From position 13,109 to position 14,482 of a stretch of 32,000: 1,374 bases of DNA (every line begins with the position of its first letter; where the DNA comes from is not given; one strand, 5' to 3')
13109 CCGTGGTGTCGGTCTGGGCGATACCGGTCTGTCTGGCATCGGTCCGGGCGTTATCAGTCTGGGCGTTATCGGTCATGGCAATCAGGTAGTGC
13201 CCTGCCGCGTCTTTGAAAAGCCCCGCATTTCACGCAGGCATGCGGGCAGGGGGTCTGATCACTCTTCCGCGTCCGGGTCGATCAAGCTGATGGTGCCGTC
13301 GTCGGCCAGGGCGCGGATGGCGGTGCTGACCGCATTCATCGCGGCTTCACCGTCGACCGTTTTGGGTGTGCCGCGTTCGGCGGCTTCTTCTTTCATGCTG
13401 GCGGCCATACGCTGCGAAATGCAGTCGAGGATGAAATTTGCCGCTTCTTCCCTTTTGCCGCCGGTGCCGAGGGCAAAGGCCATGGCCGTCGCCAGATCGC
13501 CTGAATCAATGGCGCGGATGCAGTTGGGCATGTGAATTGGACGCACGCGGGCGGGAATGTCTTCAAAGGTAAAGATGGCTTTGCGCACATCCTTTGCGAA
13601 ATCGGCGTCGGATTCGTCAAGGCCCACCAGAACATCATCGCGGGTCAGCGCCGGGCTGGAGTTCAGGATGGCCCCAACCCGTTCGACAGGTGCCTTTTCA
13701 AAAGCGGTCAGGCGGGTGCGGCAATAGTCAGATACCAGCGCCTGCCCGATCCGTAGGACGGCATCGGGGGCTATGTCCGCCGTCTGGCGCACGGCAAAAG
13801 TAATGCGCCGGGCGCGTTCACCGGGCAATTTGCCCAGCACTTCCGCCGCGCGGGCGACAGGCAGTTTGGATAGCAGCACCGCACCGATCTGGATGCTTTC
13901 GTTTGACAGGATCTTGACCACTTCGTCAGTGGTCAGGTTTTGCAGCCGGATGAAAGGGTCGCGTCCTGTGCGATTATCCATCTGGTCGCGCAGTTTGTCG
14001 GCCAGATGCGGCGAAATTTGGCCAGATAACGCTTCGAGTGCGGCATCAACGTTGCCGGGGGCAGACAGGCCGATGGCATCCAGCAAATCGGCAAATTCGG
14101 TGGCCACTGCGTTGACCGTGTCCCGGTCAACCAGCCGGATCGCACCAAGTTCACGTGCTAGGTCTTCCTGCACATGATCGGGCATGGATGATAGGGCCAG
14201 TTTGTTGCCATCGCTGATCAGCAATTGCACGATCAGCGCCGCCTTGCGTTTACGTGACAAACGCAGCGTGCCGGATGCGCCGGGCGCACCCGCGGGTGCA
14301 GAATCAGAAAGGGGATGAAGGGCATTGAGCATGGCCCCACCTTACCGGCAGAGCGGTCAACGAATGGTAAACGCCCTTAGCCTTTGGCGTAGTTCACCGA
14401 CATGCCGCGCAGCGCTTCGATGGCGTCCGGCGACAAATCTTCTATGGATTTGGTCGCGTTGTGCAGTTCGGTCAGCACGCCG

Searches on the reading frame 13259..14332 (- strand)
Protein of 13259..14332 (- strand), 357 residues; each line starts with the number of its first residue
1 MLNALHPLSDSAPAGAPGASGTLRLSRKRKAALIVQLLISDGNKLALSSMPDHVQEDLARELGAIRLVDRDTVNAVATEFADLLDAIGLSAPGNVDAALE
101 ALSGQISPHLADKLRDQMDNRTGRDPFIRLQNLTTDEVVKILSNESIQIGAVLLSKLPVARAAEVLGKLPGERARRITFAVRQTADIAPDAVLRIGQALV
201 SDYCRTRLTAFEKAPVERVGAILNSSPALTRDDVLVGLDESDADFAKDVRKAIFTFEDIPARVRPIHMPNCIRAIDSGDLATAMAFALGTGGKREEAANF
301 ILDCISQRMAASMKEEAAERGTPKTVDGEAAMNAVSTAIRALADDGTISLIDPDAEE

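Call 3: search_protein_families(library=pfam, proteins=[window:13259-14332:-], max_evalue=0.01)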
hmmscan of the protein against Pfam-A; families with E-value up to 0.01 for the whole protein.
window:13259-14332:- (357 aa): 4 families
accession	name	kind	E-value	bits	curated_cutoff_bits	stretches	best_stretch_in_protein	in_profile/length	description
PF01706.21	FliG_C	-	5.3e-22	78.6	23.3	1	238-350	3-108/108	FliG C-terminal domain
PF14842.11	FliG_N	-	1.6e-17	64.5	25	1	25-127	2-104/104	FliG N-terminal domain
PF14841.11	FliG_M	-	3.6e-17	62.8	25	1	137-200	3-66/76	FliG middle domain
PF03448.22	MgtE_N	-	0.00031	21.7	25.9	0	131-177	47-93/102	MgtE intracellular N domain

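Call 4: search_protein_families(library=ncbifam, proteins=[window:13259-14332:-], max_evalue=0.01)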
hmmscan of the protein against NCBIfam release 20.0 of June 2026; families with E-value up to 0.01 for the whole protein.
window:13259-14332:- (357 aa): 2 families
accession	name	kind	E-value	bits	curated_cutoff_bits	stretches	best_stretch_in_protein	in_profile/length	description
TIGR00207.1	fliG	equivalog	2e-25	89.9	226.7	1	25-349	9-327/338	flagellar motor switch protein FliG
NF004260.2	PRK05686.2-1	equivalog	2.2e-09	36.9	550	1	62-310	52-293/316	flagellar motor switch protein FliG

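Call 13: find_homologous_proteins(query=window:13259-14332:-, max_evalue=1e-10)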
Query window:13259-14332:- (357 aa): 2505 proteins with E <= 1e-10 among 8000 candidates; the best 120 are listed.
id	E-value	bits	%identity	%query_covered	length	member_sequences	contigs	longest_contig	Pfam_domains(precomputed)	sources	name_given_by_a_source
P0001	3.8e-206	702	93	100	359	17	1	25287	PF14842.12,PF14841.12,PF01706.22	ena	-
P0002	3.0e-184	630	85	100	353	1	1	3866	PF14842.12,PF14841.12,PF01706.22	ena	-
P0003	2.8e-183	627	85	100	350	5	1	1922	PF14842.12,PF14841.12,PF03448.23,PF01706.22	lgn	-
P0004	2.0e-182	624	83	100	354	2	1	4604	PF14842.12,PF14841.12,PF01706.22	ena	-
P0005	6.6e-181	619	83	100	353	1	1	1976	PF14842.12,PF14841.12,PF01706.22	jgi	jgi:flagellar motor switch protein FliG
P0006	7.9e-181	618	83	100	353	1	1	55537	PF14842.12,PF14841.12,PF01706.22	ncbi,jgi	-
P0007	3.7e-180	616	86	93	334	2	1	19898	PF14842.12,PF14841.12,PF01706.22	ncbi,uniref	ncbi:FliG C-terminal domain-containing protein [Loktanella sp. DJP18]|uniref:FliG C-terminal domain-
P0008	1.5e-179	614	83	100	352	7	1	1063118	PF14842.12,PF14841.12,PF01706.22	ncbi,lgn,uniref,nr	ncbi:flagellar motor switch protein FliG [Loktanella atrilutea]|uniref:Flagellar motor switch protei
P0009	1.3e-176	605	80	100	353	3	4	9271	PF14842.12,PF14841.12,PF01706.22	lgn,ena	-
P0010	2.4e-176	604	81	100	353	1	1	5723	PF14842.12,PF14841.12,PF01706.22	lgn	-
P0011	1.4e-170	585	79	100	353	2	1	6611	PF14842.12,PF14841.12,PF01706.22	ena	-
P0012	2.7e-165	567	81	94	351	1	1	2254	PF14842.12,PF14841.12,PF01706.22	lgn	-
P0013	4.0e-163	560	78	99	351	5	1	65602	PF14842.12,PF14841.12,PF01706.22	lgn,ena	-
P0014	8.0e-162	556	79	93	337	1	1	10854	PF14842.12,PF14841.12,PF01706.22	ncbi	-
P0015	1.7e-153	529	73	99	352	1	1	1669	PF14842.12,PF14841.12,PF01706.22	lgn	-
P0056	8.5e-105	369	57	93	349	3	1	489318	PF14842.12,PF14841.12,PF01706.22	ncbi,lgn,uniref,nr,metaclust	ncbi:flagellar motor switch protein FliG [Loktanella sp. DSM 29012]|uniref:FliG C-terminal domain-co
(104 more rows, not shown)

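Call 15: find_related_loci(query=A1, collection=genome_contigs, flank=10000)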
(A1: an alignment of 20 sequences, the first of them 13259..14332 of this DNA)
Query A1 (357 aa) in genome_contigs; peptide patterns used: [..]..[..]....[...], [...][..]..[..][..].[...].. (x = any residue, [..] = any of these).
599 stretches matched a pattern (row limit reached: there are more); 559 encode a relative of the query (tblastn E <= 1e-3); the best 80 are kept; 80 distinct loci.
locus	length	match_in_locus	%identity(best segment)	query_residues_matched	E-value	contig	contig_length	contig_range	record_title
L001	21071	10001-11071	94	1-357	0e+0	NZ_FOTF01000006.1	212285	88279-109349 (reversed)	Loktanella salsilacus strain DSM 16199, whole genome shotgun sequence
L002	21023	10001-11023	74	11-351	1e-166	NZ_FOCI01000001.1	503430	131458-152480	Loktanella fryxellensis strain DSM 16213, whole genome shotgun sequence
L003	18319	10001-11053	83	1-357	0e+0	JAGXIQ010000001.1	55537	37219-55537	MAG: Loktanella sp. isolate LH_M9 k141_33517, whole genome shotgun sequence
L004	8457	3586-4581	61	25-356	3e-120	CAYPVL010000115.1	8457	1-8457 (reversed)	MAG TPA_asm: uncultured Cognatiyoonia sp. isolate SRP268394_co1_177 genome assembly, contig: NODE_12617_length_8457_cov_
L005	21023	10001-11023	57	17-357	1e-111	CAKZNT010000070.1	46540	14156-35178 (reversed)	MAG TPA_asm: uncultured Loktanella sp. isolate ERR2094166_bin.67_CONCOCT_v1.1_MAG genome assembly, contig: ERZ650164.640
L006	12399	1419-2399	56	25-351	4e-111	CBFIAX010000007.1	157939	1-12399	MAG: Yoonia sp. isolate Co_bin_587_indstr genome assembly, contig: Co_bin_587_indstr_c7, whole genome shotgun sequence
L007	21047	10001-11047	54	4-357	3e-111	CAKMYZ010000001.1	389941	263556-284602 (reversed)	uncultured Alphaproteobacteria bacterium isolate EG16N_Bin1 genome assembly, contig: NODE_1_length_389941_cov_20.022460,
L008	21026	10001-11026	58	16-357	1e-110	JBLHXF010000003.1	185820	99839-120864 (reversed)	MAG: Yoonia sp. isolate 3300046534_121 Ga0491194_0000042, whole genome shotgun sequence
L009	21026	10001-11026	56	16-357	6e-111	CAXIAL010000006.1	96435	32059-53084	MAG TPA_asm: uncultured Roseobacteraceae bacterium isolate ERR7163073_concoct_74 genome assembly, contig: ERZ8868456.128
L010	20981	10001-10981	56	25-351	1e-110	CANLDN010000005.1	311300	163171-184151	uncultured Rhodobacteraceae bacterium isolate 2-947_1.fasta genome assembly, contig: NODE_10, whole genome shotgun seque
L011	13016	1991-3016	56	16-357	2e-109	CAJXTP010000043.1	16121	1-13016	MAG TPA_asm: uncultured Loktanella sp. isolate SRR3933389_bin.6_MetaBAT_v2.12.1_MAG genome assembly, contig: NODE_311_le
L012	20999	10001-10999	58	23-355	3e-108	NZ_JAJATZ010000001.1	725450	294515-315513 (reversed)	Loktanella gaetbuli strain TSTF-M6 1, whole genome shotgun sequence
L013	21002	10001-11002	56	25-357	2e-108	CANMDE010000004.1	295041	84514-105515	uncultured Rhodobacteraceae bacterium isolate 2-988-3Z.fasta genome assembly, contig: NODE_4, whole genome shotgun seque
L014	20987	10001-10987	56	26-354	2e-108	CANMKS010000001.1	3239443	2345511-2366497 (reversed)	uncultured Rhodobacteraceae bacterium isolate 542.fasta genome assembly, contig: NODE_1, whole genome shotgun sequence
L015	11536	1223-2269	52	1-351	3e-108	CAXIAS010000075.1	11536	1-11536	MAG TPA_asm: uncultured Roseobacteraceae bacterium isolate ERR7163067_binner123_122 genome assembly, contig: ERZ8868625.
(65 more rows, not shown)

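Call 16: search_solved_structures(query=window:13259-14332:-, max_evalue=0.001, show_alignments=2)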
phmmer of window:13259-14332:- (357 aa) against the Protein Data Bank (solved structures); distinct sequences matched with E-value up to 0.001: 9.
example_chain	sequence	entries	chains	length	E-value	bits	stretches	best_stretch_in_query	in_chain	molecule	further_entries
3hjl_A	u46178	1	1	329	5.2e-13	52.2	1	25-350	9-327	Flagellar motor switch protein fliG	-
1lkv_X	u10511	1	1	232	1e-12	51.2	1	126-351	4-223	FLAGELLAR MOTOR SWITCH PROTEIN FLIG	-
4fhr_B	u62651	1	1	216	3.7e-12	49.4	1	137-348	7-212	Flagellar motor switch protein FliG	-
3ajc_A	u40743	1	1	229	2.2e-11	46.9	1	126-351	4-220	Flagellar motor switch protein fliG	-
3usw_A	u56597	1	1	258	1.3e-10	44.3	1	100-349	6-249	Flagellar motor switch protein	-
3usy_A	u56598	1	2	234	1e-09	41.4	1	129-349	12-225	Flagellar motor switch protein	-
8z4d_1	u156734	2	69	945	1.6e-08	37.5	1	3-350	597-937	Flagellar M-ring protein,Flagellar motor switch protein FliG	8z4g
8umd_B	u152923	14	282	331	3.1e-05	26.6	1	57-348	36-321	Flagellar motor switch protein FliG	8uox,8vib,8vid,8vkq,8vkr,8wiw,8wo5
8ucs_H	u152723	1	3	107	0.0004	23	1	256-349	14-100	Flagellar motor switch protein FliG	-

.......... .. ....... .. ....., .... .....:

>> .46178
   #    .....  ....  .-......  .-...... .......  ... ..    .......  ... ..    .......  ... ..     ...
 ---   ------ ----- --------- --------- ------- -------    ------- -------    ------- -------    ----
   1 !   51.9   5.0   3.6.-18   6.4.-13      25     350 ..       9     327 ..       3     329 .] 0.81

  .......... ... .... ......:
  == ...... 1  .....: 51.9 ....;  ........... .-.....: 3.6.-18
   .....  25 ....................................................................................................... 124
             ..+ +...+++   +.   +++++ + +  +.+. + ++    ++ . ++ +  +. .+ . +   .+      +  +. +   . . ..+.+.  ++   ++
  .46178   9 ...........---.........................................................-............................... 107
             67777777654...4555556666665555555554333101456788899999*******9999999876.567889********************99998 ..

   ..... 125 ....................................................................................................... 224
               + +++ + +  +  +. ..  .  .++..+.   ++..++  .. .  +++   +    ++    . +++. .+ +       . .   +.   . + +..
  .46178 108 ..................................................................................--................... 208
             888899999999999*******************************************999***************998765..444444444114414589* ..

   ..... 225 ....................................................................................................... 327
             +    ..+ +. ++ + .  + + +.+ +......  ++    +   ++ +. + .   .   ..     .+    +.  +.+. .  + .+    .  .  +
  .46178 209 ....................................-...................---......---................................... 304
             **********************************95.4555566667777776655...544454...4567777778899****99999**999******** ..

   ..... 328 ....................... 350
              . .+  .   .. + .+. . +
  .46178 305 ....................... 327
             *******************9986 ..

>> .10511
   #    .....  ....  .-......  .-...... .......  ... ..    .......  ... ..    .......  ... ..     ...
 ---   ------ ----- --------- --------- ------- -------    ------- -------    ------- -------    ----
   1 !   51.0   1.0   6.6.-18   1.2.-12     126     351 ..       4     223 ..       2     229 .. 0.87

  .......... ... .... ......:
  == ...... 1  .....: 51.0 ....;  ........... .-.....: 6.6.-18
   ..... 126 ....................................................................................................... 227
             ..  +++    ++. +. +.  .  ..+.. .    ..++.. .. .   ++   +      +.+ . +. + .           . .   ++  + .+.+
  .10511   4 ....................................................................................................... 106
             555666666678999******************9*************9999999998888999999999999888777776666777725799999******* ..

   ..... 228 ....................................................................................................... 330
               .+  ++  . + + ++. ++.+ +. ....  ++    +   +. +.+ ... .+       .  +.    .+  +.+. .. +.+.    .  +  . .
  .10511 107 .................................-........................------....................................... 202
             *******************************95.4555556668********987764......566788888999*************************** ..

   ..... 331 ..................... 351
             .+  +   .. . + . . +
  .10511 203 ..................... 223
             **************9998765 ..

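Call 54: find_encoding_contigs(protein=P0056, flank=6000, max_places=2)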
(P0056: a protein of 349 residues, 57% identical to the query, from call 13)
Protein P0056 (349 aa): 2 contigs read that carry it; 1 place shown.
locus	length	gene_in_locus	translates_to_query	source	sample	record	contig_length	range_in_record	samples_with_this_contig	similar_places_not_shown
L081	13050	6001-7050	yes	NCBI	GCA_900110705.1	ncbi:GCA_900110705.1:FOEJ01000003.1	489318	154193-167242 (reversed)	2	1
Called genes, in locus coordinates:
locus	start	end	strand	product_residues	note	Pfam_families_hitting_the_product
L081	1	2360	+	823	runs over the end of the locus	PF01804:Penicil_amidase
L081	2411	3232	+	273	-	PF00990:GGDEF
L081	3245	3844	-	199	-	PF02632:BioY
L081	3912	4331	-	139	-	PF19834:DUF6314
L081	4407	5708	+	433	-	PF00206:Lyase_1, PF10397:ADSL_C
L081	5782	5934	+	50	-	-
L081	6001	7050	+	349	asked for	PF14842:FliG_N, PF14841:FliG_M, PF01706:FliG_C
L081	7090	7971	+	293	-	PF03279:Lip_A_acyltrans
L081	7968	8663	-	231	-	PF06764:DUF1223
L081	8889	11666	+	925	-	PF00330:Aconitase, PF00694:Aconitase_C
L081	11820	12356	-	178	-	PF00578:AhpC-TSA, PF08534:Redoxin, PF00085:Thioredoxin (weak), PF13905:Thioredoxin_8 (weak)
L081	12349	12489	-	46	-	PF04995:CcmD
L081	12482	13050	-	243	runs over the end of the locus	PF01578:Cytochrom_C_asm, PF27518:CcmC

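Call 55: find_encoding_contigs(protein=P0008, flank=6000, max_places=2)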
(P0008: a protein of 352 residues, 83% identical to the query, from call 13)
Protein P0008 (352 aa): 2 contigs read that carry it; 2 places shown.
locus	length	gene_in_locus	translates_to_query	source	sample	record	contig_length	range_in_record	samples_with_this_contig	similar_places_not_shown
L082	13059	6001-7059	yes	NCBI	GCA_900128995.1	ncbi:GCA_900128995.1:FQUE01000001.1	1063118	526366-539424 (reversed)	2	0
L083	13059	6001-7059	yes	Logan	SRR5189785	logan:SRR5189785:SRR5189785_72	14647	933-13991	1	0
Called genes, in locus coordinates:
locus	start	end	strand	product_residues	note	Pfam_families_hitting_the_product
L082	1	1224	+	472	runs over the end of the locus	PF03951:Gln-synt_N, PF00120:Gln-synt_C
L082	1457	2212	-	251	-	PF03472:Autoind_bind, PF00196:GerE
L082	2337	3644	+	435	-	PF00206:Lyase_1, PF10397:ADSL_C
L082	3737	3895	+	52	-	-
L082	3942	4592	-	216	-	PF00765:Autoind_synth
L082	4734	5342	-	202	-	PF03472:Autoind_bind, PF00196:GerE (weak), PF04545:Sigma70_r4 (faint), PF08281:Sigma70_r4_2 (weak)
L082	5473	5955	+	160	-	PF03472:Autoind_bind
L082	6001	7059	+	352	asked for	PF14842:FliG_N, PF14841:FliG_M, PF01706:FliG_C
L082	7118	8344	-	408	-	PF01257:2Fe-2S_thioredx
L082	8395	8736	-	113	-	-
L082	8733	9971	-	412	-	PF00346:Complex1_49kDa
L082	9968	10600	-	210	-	PF00329:Complex1_30kDa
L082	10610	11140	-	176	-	PF01058:Oxidored_q6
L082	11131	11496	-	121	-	PF00507:Oxidored_q4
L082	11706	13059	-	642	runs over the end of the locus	PF00289:Biotin_carb_N, PF02222:ATP-grasp, PF02786:CPSase_L_D2, PF07478:Dala_Dala_lig_C, PF25973:BSH_CzcB (faint), PF02785:Biotin_carb_C, PF00364:Biotin_lipoyl, PF25984:BSH_YknX (faint)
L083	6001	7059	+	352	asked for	PF14842:FliG_N, PF14841:FliG_M, PF01706:FliG_C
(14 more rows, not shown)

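Call 69: find_encoding_contigs(protein=window:13259-14332:-, flank=10000, max_places=3)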
Protein window:13259-14332:- (357 aa): 1 contig read that carries it; 1 place shown.
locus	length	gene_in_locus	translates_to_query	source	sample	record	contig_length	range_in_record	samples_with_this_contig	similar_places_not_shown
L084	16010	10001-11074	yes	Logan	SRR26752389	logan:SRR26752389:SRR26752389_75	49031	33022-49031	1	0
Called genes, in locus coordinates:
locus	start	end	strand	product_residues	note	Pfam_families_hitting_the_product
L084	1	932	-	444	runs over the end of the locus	PF05697:Trigger_N, PF00254:FKBP_C, PF05698:Trigger_C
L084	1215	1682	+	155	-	PF13403:Hint_2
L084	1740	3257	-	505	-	PF03853:YjeF_N, PF01256:Carb_kinase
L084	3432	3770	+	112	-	PF00543:P-II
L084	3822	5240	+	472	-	PF03951:Gln-synt_N, PF00120:Gln-synt_C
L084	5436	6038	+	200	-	-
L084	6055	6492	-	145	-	PF19834:DUF6314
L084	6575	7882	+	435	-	PF00206:Lyase_1, PF10397:ADSL_C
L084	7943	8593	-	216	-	PF00765:Autoind_synth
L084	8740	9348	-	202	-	PF03472:Autoind_bind, PF00196:GerE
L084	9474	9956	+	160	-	PF03472:Autoind_bind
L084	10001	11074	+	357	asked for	PF14842:FliG_N, PF14841:FliG_M, PF01706:FliG_C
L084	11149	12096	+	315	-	PF03279:Lip_A_acyltrans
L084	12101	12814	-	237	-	PF06764:DUF1223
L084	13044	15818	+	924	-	PF00330:Aconitase, PF00694:Aconitase_C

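Call 78: predict_structure(alignment_id=A1)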
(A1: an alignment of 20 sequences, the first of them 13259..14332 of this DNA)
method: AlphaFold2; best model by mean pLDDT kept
length: 357 residues; sequences in the alignment: 20
mean_pLDDT: 72.9   pTM: 0.42
mean pLDDT of the five models: 72.9, 71.7, 69.5, 67.7, 66.7
residues with pLDDT >= 90: 31; 70-90: 188; 50-70: 95; < 50: 43
segments of 3 or more residues with pLDDT < 50: 1-25, 41-43, 88-93, 207-209
pLDDT, mean of each block of 10 residues (from residue 1): 31 34 46 55 55 65 55 61 54 55 60 61 71 83 87 87 86 87 82 81 60 74 79 83 82 87 90 90 91 91 90 88 86 88 85 64
secondary structure, 60 per line:
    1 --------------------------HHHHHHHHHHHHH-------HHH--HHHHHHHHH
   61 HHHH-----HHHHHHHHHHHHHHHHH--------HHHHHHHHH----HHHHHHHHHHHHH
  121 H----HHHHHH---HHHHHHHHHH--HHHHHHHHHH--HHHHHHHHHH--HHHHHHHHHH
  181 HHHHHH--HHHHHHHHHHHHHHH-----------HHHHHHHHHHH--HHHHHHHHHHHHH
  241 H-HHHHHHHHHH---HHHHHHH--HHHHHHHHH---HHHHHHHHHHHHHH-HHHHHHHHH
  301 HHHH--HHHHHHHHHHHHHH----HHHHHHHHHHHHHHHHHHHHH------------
elements in order: H27-39 H52-64 H70-86 H95-103 H108-121 H126-131 H135-144 H147-156 H159-168 H171-186 H189-203 H215-225 H228-241 H243-252 H256-262 H265-273 H277-290 H292-304 H307-320 H325-345

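Call 82: fold_search(model_id=the predicted structure, library=pdb)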
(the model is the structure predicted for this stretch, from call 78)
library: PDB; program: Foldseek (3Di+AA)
matches with E <= 10: 136; with E <= 0.001: 13
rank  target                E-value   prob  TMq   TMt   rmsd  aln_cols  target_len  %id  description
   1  8wiw_3                3.2e-10  1.00  0.47  0.53  14.4       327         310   18  Cryo-EM structure of the flagellar C ring in the CW state (released 2024-09-04)
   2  8wo5_B5               4.3e-10  1.00  0.30  0.33  15.0       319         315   17  Cryo-EM structure of the intact flagellar motor-hook complex in the CCW state (released 2024-09-04)
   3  8umd_B                8.1e-10  1.00  0.30  0.32  15.5       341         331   19  Cryo-EM structure of a single subunit of a Counterclockwise-locked form of the Salmonella enterica Typhimurium flagell (released 2024-01-24)
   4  9n49_G                1.2e-09  1.00  0.30  0.33  15.1       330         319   18  C-ring - single subunit of the 34-mer CCW flagellar switch complex - FliF, FliG, FliM, and FliN from Salmonella (released 2025-03-12)
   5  3hjl                  2.3e-09  1.00  0.24  0.27  20.8       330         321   21  The structure of full-length FliG from Aquifex aeolicus (released 2010-08-04)
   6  8umx_B                6.0e-09  1.00  0.48  0.51  14.6       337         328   16  Cryo-EM structure of a single subunit of a Clockwise-locked form of the Salmonella enterica Typhimurium flagellar C-ri (released 2024-01-24)
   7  8vib_G                1.4e-08  1.00  0.47  0.51  15.2       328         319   17  CW Flagellar Switch Complex - FliF, FliG, FliM, and FliN forming single subunit of the C-ring from Salmonella (released 2024-02-28)
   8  3usy_A                1.7e-08  1.00  0.26  0.39  17.0       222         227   23  Crystal structure of Flig (residue 116-343) from H. Pylori (released 2011-12-14)
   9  3usy_B                1.8e-08  1.00  0.26  0.39  17.1       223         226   23  Crystal structure of Flig (residue 116-343) from H. Pylori (released 2011-12-14)
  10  3usw                  2.3e-08  1.00  0.31  0.46   9.2       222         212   23  Crystal structure of FliG (residues 86-343) from H. pylori (released 2011-12-14)
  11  1lkv                  2.0e-07  1.00  0.27  0.42  19.0       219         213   25  Crystal Structure of the Middle and C-terminal Domains of the Flagellar Rotor Protein FliG (released 2002-07-10)
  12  4fhr_B                4.6e-07  1.00  0.25  0.41  17.2       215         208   26  Crystal structure of the complex between the flagellar motor proteins FliG and FliM. (released 2012-08-22)
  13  3ajc                  1.3e-06  1.00  0.26  0.42  16.8       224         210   24  Structure of the MC domain of FliG (PEV), a CW-biased mutant (released 2011-05-11)
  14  1qc7_A                3.4e-02  1.00  0.25  0.79   2.8       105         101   30  T. MARITIMA FLIG C-TERMINAL DOMAIN (released 1999-08-13)
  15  7sqc_N0               1.2e-01  0.25  0.14  0.11  22.1       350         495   18  Ciliary C1 central pair apparatus isolated from Chlamydomonas reinhardtii (released 2022-04-13)
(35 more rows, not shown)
